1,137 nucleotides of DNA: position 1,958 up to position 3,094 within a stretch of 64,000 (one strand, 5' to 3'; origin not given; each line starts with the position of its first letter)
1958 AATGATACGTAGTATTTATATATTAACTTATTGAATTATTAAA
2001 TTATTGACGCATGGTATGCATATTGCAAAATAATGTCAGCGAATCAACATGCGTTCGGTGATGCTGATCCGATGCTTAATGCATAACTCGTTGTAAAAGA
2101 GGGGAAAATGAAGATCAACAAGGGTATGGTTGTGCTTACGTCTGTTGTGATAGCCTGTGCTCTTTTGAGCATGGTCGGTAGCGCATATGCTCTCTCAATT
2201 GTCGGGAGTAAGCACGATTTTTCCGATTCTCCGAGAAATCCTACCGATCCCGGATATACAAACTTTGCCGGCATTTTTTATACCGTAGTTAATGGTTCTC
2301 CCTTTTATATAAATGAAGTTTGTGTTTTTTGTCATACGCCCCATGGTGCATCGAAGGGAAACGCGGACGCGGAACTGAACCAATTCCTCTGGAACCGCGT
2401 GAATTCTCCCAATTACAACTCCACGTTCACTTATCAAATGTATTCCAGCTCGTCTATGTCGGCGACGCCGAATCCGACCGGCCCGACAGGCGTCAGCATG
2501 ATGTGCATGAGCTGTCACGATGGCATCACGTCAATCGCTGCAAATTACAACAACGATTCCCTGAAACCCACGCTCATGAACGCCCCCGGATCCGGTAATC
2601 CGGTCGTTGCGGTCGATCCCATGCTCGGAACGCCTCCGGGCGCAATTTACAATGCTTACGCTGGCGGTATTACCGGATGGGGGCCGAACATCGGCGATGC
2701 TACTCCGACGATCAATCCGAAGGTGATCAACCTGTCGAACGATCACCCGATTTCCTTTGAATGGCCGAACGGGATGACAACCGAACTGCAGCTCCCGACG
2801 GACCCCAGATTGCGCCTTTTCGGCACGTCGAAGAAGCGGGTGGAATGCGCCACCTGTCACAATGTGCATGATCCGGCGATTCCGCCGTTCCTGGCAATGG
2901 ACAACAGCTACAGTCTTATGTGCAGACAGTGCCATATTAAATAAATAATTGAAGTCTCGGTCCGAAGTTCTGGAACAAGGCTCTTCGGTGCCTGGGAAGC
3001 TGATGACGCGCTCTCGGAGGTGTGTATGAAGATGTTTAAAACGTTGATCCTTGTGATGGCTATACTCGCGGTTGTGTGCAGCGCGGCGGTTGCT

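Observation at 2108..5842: Secreted tetrahaem cytochrome paired with a 938-aa double beta-propeller protein: candidate cytochrome-filament/EET assembly pair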

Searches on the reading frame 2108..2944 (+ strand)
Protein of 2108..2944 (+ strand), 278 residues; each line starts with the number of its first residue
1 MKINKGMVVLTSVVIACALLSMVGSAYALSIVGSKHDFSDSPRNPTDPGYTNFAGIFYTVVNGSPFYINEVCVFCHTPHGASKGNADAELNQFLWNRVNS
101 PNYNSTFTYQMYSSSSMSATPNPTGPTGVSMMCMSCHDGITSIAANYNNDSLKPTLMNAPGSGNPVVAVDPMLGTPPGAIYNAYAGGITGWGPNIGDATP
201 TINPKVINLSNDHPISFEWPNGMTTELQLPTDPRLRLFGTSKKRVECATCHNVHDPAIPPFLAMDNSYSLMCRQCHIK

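Call 3: search_protein_families(library=pfam, proteins=[window:2108-2944:+], max_evalue=0.01)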
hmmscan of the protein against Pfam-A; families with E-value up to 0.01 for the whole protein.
window:2108-2944:+ (278 aa): 4 families
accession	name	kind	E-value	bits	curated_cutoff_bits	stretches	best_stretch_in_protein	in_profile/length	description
PF09699.15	Paired_CXXCH_1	-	1e-08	35.1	20.6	1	246-276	8-36/41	Doubled CXXCH motif (Paired_CXXCH_1)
PF14537.11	Cytochrom_c3_2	-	3.7e-07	31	25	1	242-276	55-78/79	Cytochrome c3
PF14522.11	Cytochrome_C7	-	0.00098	19.3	24.8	0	243-276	40-66/67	Cytochrome c7 and related cytochrome c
PF24734.1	DUF7685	-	0.0055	17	27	0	247-276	2-32/43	Domain of unknown function (DUF7685)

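Call 4: search_solved_structures(query=window:2108-2944:+, max_evalue=10, show_alignments=3)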
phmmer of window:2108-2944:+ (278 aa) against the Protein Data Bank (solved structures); distinct sequences matched with E-value up to 10: 3.
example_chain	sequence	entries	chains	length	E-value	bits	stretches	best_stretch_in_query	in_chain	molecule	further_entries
7tfs_A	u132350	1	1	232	1.8e-18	70.3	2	61-175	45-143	Cytochrome c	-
9yuq_N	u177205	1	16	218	6.9e-16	61.8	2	61-144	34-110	Putative multiheme cytochrome c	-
9tz5_g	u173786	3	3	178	0.99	12.1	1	206-254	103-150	Large ribosomal subunit protein uL6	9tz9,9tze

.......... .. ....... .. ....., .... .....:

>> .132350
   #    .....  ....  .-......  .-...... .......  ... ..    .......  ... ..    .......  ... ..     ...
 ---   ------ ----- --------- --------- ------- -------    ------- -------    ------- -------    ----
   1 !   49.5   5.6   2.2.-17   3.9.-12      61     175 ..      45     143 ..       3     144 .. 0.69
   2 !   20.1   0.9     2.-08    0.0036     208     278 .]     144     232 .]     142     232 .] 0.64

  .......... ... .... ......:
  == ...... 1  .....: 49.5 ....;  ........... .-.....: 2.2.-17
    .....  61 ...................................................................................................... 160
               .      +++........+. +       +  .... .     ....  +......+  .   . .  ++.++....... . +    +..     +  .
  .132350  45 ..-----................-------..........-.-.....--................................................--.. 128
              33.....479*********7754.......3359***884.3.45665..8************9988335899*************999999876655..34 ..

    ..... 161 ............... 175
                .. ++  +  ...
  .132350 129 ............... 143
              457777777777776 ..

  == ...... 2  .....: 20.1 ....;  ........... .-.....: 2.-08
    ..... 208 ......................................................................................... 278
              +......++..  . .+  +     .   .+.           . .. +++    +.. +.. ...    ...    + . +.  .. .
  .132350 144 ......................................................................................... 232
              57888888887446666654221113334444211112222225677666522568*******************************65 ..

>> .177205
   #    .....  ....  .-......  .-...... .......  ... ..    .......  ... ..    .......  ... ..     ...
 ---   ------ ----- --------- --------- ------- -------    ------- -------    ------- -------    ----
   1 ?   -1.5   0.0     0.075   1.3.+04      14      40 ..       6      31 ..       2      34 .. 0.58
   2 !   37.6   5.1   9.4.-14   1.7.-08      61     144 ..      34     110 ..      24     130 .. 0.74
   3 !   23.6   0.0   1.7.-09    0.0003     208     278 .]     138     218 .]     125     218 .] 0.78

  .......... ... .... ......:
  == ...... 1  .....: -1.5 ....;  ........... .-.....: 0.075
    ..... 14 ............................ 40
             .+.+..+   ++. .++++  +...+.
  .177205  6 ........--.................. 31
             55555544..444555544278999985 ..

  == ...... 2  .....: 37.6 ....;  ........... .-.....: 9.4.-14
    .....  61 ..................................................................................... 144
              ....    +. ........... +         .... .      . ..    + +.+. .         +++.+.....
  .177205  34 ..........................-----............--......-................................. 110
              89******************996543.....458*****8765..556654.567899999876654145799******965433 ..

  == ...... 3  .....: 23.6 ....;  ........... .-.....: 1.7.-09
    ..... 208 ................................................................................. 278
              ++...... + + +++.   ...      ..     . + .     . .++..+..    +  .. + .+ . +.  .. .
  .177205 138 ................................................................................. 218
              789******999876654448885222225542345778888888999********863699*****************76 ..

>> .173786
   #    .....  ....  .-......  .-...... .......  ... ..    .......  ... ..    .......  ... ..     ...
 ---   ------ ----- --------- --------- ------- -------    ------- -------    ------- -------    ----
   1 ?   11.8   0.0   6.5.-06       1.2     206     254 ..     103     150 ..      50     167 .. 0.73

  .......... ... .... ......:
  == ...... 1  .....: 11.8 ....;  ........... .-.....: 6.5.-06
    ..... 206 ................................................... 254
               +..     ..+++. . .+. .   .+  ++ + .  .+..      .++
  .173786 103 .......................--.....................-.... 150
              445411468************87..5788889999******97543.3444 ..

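Call 8: find_homologous_proteins(query=window:2108-2944:+, max_evalue=0.001)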
Query window:2108-2944:+ (278 aa): 1638 proteins with E <= 0.001 among 2082 candidates; the best 120 are listed.
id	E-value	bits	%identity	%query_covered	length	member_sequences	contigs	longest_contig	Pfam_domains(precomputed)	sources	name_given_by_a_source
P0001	2.9e-82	294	55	99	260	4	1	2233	PF09699.16,PF14537.12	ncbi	-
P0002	7.1e-79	283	55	96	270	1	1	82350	PF09699.16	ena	-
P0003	8.8e-79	283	55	98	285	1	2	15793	PF09699.16,PF14537.12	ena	-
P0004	2.1e-77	279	52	99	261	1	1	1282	PF09699.16,PF14537.12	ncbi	-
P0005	2.4e-74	268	53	96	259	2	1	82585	PF09699.16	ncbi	ncbi:MAG: hypothetical protein AABZ15_07870 [Nitrospirota bacterium]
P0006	6.3e-74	267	54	100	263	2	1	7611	PF09699.16,PF14537.12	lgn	-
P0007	4.6e-73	264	53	97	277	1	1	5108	PF09699.16,PF14522.12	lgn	-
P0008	1.4e-72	263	51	99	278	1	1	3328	PF09699.16,PF14537.12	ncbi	-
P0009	1.8e-72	262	53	97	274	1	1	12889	PF09699.16,PF14537.12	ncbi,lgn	-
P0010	4.6e-72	261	52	97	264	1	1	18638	PF09699.16,PF14537.12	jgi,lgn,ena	-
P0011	5.3e-72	261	53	98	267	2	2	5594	PF09699.16,PF14537.12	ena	-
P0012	1.0e-71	260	53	100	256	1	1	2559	PF09699.16,PF14537.12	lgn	-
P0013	2.6e-71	259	52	99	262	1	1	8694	PF09699.16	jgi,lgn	jgi:hypothetical protein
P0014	4.4e-71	258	50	100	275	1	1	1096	PF09699.16,PF14537.12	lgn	-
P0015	5.8e-71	257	50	100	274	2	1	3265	PF09699.16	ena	-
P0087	1.7e-50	190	47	90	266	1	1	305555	PF09699.16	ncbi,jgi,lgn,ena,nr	ncbi:MAG: hypothetical protein OEW15_01760 [Nitrospirota bacterium]|nr:hypothetical protein [Nitrosp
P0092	9.2e-49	185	42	96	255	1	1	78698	PF09699.16,PF14537.12,PF14522.12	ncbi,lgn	-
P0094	5.5e-48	182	44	97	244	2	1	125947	PF09699.16,PF14522.12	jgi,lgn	-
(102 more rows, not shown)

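Call 18: find_related_loci(query=A1, collection=genome_contigs, flank=10000)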
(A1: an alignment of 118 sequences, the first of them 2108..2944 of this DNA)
Query A1 (278 aa) in genome_contigs; peptide patterns used: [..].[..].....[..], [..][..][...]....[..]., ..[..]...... (x = any residue, [..] = any of these).
598 stretches matched a pattern (row limit reached: there are more); 571 encode a relative of the query (tblastn E <= 1e-3); the best 80 are kept; 80 distinct loci.
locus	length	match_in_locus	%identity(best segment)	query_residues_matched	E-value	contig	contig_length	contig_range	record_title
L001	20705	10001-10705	47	28-278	9e-55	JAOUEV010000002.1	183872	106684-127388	MAG: Nitrospirota bacterium isolate 4_1_July_SF_Bin20 4_1_July_SF_Bin20_scaffold_18_c1, whole genome shotgun sequence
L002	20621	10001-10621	39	28-278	7e-37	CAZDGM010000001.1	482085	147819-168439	MAG TPA_asm: uncultured Thermodesulfobacteriota bacterium isolate binchicken_co30_4 genome assembly, contig: NODE_10_len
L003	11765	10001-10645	36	26-278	7e-35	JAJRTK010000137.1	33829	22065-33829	MAG: bacterium isolate Dive96_bin1.51 k141_1513575, whole genome shotgun sequence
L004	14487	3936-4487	36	24-278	9e-32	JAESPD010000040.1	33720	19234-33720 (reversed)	MAG: gamma proteobacterium endosymbiont of Lamellibrachia anaximandri isolate Palinuro 2 40, whole genome shotgun sequen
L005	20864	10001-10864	32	1-278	4e-31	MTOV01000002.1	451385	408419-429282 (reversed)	MAG: Nitrospirae bacterium JdFR-86 JGI24020J35080_1000004, whole genome shotgun sequence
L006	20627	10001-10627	31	1-278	7e-31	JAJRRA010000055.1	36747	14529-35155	MAG: Gammaproteobacteria bacterium isolate Dive100_bin2.37 k141_493962, whole genome shotgun sequence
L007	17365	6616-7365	30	2-278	6e-29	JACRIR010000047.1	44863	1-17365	MAG: Candidatus Poribacteria bacterium isolate NC_groundwater_1808_Pr3_B-0.1um_54_35 SR-2_scaffold_141_413095, whole gen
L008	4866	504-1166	34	21-278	2e-29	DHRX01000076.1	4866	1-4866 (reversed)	MAG TPA_asm: Firmicutes bacterium UBA5301 UBA5301_contig_10412, whole genome shotgun sequence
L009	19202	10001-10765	30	1-278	8e-29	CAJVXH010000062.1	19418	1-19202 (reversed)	TPA_asm: uncultured bacterium isolate DRR093004_bin.59_MetaBAT_v2.12.1_MAG genome assembly, contig: NODE_1650_length_194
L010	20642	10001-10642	34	10-278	7e-29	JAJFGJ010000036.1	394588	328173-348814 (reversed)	MAG: Kiloniellaceae bacterium isolate OFTM138 OFTM138_35, whole genome shotgun sequence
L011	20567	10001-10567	32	24-278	2e-28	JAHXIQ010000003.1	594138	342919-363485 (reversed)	MAG: Candidatus Thiodiazotropha sp. (ex Myrtea sp. 'scaly one' KF741663) isolate 3502F_Th1 c_000000000003, whole genome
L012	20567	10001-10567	33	24-278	1e-28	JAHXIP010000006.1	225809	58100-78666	MAG: Candidatus Thiodiazotropha sp. (ex Monitilora ramsayi) isolate L095_Th1 c_000000000006, whole genome shotgun sequen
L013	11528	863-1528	34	17-278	1e-27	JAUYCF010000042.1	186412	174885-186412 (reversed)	MAG: Thiobacillus sp. isolate C20_maxbin.005 C20_k141_698639, whole genome shotgun sequence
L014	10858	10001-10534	35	69-278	2e-27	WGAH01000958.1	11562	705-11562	MAG: Deltaproteobacteria bacterium isolate S143_5 k151_96622, whole genome shotgun sequence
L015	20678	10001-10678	30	13-278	5e-26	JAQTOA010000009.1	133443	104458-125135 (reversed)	MAG: Sterolibacterium sp. isolate STA_77 NODE_276_length_133443_cov_9.371688_Sandtown_A, whole genome shotgun sequence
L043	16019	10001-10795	30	3-278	7e-23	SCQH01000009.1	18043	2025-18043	MAG: Nitrospirae bacterium isolate DP16D_bin.48 DP16D_bin.48-5067, whole genome shotgun sequence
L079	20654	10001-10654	28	4-276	2e-21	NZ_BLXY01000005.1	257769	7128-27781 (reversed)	Geomonas paludis strain Red736 sequence05, whole genome shotgun sequence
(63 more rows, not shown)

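Call 20: find_encoding_contigs(protein=window:2108-2944:+, flank=10000, max_places=4)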
Protein window:2108-2944:+ (278 aa): 10 contigs read that carry it; 4 places shown.
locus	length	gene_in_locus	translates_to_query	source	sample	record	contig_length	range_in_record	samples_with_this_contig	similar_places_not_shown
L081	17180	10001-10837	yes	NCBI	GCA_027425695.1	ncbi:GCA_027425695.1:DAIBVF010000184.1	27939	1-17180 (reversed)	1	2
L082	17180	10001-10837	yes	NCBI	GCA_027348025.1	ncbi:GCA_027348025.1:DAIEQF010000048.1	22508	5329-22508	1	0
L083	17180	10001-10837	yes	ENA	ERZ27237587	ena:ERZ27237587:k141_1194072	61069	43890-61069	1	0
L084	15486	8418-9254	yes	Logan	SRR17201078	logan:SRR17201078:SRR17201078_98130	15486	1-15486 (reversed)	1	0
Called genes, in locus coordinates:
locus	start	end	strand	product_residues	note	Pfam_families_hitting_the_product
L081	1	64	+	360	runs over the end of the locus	PF01087:GalP_UDP_transf, PF16285:DUF4931_N, PF16268:DUF4921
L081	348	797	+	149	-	PF00903:Glyoxalase (weak), PF22677:Ble-like_N (faint)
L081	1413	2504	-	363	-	PF05222:AlaDh_PNT_N, PF01262:AlaDh_PNT_C, PF02826:2-Hacid_dh_C, PF07992:Pyr_redox_2 (faint), PF01488:Shikimate_DH (weak)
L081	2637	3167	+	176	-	PF14235:DUF4337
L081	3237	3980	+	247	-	PF27246:MJ1433_N, PF27232:MJ1433_C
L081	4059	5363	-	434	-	PF01476:LysM (weak)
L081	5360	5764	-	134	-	-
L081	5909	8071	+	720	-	PF00672:HAMP, PF00989:PAS, PF08448:PAS_4 (weak), PF13426:PAS_9, PF00512:HisKA (weak), PF02518:HATPase_c, PF13581:HATPase_c_2 (faint)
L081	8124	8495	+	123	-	PF00581:Rhodanese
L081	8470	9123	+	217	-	PF22175:Ogg-HhH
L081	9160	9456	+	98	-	-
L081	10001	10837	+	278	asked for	PF14537:Cytochrom_c3_2 (faint), PF09699:Paired_CXXCH_1 (faint)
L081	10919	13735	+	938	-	PF25021:TEN_NHL (faint), PF01436:NHL (weak), PF14779:BBS1 (faint), PF19190:BACON_2, PF01839:FG-GAP (weak), PF13517:FG-GAP_3, PF01839:FG-GAP (weak), PF13517:FG-GAP_3 (weak), +2 more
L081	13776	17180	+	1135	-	?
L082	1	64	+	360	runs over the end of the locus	PF01087:GalP_UDP_transf, PF16285:DUF4931_N, PF16268:DUF4921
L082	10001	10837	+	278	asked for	PF14537:Cytochrom_c3_2 (faint), PF09699:Paired_CXXCH_1 (faint)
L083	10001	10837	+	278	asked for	PF14537:Cytochrom_c3_2 (faint), PF09699:Paired_CXXCH_1 (faint)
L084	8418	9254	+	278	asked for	PF14537:Cytochrom_c3_2 (faint), PF09699:Paired_CXXCH_1 (faint)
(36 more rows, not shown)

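Call 26: predict_structure(alignment_id=A1)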
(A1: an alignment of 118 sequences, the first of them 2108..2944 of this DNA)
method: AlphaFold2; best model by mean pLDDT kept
length: 278 residues; sequences in the alignment: 118
mean_pLDDT: 81.1   pTM: 0.74
mean pLDDT of the five models: 81.1, 80.6, 79.0, 78.1, 77.4
residues with pLDDT >= 90: 61; 70-90: 171; 50-70: 45; < 50: 1
segments of 3 or more residues with pLDDT < 50: none
pLDDT, mean of each block of 10 residues (from residue 1): 85 94 62 76 75 89 91 78 61 72 73 84 85 83 74 84 89 86 74 83 81 83 71 92 91 85 91 80
secondary structure, 60 per line:
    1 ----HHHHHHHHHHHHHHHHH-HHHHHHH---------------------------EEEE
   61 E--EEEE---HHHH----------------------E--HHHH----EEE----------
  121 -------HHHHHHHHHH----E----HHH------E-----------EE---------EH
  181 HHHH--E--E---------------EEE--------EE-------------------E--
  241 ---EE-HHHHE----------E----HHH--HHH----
elements in order: H5-21 H23-29 E57-61 E64-67 H71-74 H100-103 E108-110 H128-137 H180-184 E206-208 H247-250

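Call 29: search_protein_families(library=pfam, proteins=[L005:4659-6716:+, L005:6752-7744:+, L005:7744-8772:+, L005:8855-9943:+, L005:11018-13783:+, L001:4028-5254:+, L001:7158-8546:+, L001:8426-9541:+, L001:10745-13531:+, L043:3815-5935:+], max_evalue=0.001)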
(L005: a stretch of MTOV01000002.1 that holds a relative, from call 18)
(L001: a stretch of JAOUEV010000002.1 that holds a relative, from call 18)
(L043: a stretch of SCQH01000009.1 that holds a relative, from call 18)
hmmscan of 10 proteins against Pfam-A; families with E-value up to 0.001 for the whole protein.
L005:4659-6716:+ (685 aa): 0 families

L005:6752-7744:+ (330 aa): 6 families
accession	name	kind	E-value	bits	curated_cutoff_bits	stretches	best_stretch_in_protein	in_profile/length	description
PF13616.12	Rotamase_3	-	1.3e-27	97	22.5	1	178-286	11-115/116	PPIC-type PPIASE domain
PF00639.27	Rotamase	-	5.4e-26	91.8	21.7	1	191-284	1-96/97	PPIC-type PPIASE domain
PF13145.12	Rotamase_2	-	1.4e-21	77.9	27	1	165-298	1-120/121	PPIC-type PPIASE domain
PF13624.11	SurA_N_3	-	3.8e-15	56.5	27.2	1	18-154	18-161/162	SurA-like N-terminal domain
PF13623.11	SurA_N_2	-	8.1e-09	35.9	28.5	1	16-116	15-121/145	SurA-like N-terminal domain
PF09312.16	SurA_N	-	0.00025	21.6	30.8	1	40-151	3-114/118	SurA N-terminal domain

L005:7744-8772:+ (342 aa): 6 families
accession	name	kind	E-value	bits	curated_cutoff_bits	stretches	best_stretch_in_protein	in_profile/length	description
PF01436.27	NHL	-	5.3e-33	111.8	20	2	167-192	1-25/28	NHL repeat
PF17170.10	DUF5128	-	1.4e-13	51.1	22.9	2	104-199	29-121/321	6-bladed beta-propeller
PF25021.1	TEN_NHL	-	1.4e-13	51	27.1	1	120-193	24-97/357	Teneurin NHL domain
PF08450.18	SGL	-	2.4e-12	47.4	26.3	1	134-250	93-218/246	SMP-30/Gluconolactonase/LRE-like region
PF01731.26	Arylesterase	-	3.7e-08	33.9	21.3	0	166-195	52-81/86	Arylesterase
PF16288.11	DUF4934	-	3.6e-05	24.2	27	0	242-295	48-100/102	Domain of unknown function (DUF4934)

L005:8855-9943:+ (362 aa): 5 families
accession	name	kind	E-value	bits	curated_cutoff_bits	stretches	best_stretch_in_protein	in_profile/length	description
PF09699.15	Paired_CXXCH_1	-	3.4e-20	71.9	20.6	2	38-70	5-38/41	Doubled CXXCH motif (Paired_CXXCH_1)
PF22113.1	Mtrc-MtrF_II-IV_dom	-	1.3e-08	35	30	1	160-304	24-169/176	Outer membrane cytochrome MtrC/MtrF-like, domains II/IV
PF14537.11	Cytochrom_c3_2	-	5.9e-08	33.5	25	0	40-127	8-69/79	Cytochrome c3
PF14522.11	Cytochrome_C7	-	8.3e-07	29.2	24.8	0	265-303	16-53/67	Cytochrome c7 and related cytochrome c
PF22678.1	Cytochrom_c_NrfB-like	-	0.00019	22.3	27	1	222-310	1-77/89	Cytochrome c-type protein NrfB-like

L005:11018-13783:+ (921 aa): 7 families
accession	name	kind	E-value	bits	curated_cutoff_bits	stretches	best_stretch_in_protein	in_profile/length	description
PF13517.12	FG-GAP_3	-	1.2e-17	64.7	26.9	3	699-763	1-60/61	FG-GAP-like repeat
PF19190.6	BACON_2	-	3.8e-15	56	25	2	425-511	3-83/94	Viral BACON domain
PF01839.29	FG-GAP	-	8.1e-14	51.6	22.1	2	746-767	2-23/37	FG-GAP repeat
PF01436.27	NHL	-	3e-13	49.5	20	0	248-272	4-28/28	NHL repeat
PF08450.18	SGL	-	1.1e-05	25.7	26.3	0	84-158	91-165/246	SMP-30/Gluconolactonase/LRE-like region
PF06739.17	SBBP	-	9e-05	22.8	20.5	0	81-94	15-28/38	Beta-propeller repeat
PF20067.5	SSL_N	-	0.00077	19.7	18.9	0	83-100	25-42/46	Strictosidine synthase-like, N-terminal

L001:4028-5254:+ (408 aa): 2 families
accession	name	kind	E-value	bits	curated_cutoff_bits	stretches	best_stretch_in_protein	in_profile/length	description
PF02687.27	FtsX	-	3.6e-15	56.5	25.5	1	286-400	2-120/120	FtsX-like permease C-terminal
PF12704.14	MacB_PCD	-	2.4e-09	38.2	27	1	18-217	2-191/207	MacB-like periplasmic core domain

L001:7158-8546:+ (462 aa): 1 family
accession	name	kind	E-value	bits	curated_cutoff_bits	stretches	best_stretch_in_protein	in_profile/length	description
PF10080.14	FtrD-like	-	9.1e-24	84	26.3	1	354-447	2-96/101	Membrane iron-sulfur containing protein FtrD-like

L001:8426-9541:+ (371 aa): 0 families

L001:10745-13531:+ (928 aa): 7 families
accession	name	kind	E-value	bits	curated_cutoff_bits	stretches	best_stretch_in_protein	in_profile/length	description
PF01839.29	FG-GAP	-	8.4e-20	70.7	22.1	3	865-884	1-20/37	FG-GAP repeat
PF13517.12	FG-GAP_3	-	9.6e-20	71.4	26.9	3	823-883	1-60/61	FG-GAP-like repeat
PF19190.6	BACON_2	-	1.9e-14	53.8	25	2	328-410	4-84/94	Viral BACON domain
PF01436.27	NHL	-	2.7e-14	52.8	20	0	137-156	1-20/28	NHL repeat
PF06739.17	SBBP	-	2.8e-05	24.4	20.5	0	140-154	15-29/38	Beta-propeller repeat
PF25021.1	TEN_NHL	-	2.8e-05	23.7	27.1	0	128-190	132-189/357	Teneurin NHL domain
PF25292.1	Beta-prop_CGLA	-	4e-05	23.7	26.8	0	712-778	146-208/316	Lambda-carrageenase beta-propeller domain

L043:3815-5935:+ (706 aa): 1 family
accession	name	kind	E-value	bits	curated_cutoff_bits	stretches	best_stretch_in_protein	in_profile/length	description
PF22807.2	TrAA12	-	1.5e-09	37.2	30.9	1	216-271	382-437/463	TrAA12-like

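Call 35: fold_search(model_id=the predicted structure, library=pdb)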
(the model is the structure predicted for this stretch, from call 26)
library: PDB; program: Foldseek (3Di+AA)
matches with E <= 10: 2; with E <= 0.001: 1
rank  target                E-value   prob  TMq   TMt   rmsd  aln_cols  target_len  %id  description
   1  7tfs                  7.6e-09  1.00  0.48  0.63   6.3       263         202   28  Cryo-EM of the OmcE nanowires from Geobacter sulfurreducens (released 2022-05-04)
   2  6psq_I                9.7e+00  0.01  0.08  0.02   9.4        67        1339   13  Escherichia coli RNA polymerase closed complex (TRPc) with TraR and rpsT P2 promoter (released 2020-03-25)

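Call 61: find_encoding_contigs(protein=P0087, flank=10000, max_places=1)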
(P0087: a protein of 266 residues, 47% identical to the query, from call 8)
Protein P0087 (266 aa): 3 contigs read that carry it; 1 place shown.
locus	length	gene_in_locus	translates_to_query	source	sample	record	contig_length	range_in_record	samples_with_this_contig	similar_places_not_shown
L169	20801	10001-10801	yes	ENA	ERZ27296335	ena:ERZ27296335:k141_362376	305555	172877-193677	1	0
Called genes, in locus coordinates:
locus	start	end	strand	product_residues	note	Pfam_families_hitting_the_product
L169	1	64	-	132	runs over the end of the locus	-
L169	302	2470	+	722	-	PF19312:NtrY_N (weak), PF00672:HAMP, PF00989:PAS, PF08448:PAS_4, PF13426:PAS_9, PF00512:HisKA, PF02518:HATPase_c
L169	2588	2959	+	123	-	PF00581:Rhodanese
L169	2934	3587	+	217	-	PF22175:Ogg-HhH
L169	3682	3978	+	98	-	-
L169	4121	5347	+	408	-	PF12704:MacB_PCD, PF02687:FtsX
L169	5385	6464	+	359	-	PF12704:MacB_PCD, PF02687:FtsX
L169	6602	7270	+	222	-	PF02463:SMC_N (faint), PF00005:ABC_tran, PF13304:AAA_21 (faint)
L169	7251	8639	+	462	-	PF10080:FtrD-like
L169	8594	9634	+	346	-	-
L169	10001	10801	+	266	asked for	PF09699:Paired_CXXCH_1 (faint)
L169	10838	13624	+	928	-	PF01436:NHL (faint), PF01839:FG-GAP (faint), PF19190:BACON_2, PF13517:FG-GAP_3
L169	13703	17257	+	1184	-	PF02085:Cytochrom_CIII (faint), PF14522:Cytochrome_C7 (faint), PF14537:Cytochrom_c3_2 (faint), PF22113:Mtrc-MtrF_II-IV_dom (faint), PF09698:GSu_C4xC__C2xCH (weak)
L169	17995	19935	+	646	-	PF14522:Cytochrome_C7 (faint), PF22113:Mtrc-MtrF_II-IV_dom (faint), PF14537:Cytochrom_c3_2 (faint), PF09698:GSu_C4xC__C2xCH (weak)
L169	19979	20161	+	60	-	-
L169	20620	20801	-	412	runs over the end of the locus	PF02366:PMT, PF13231:PMT_2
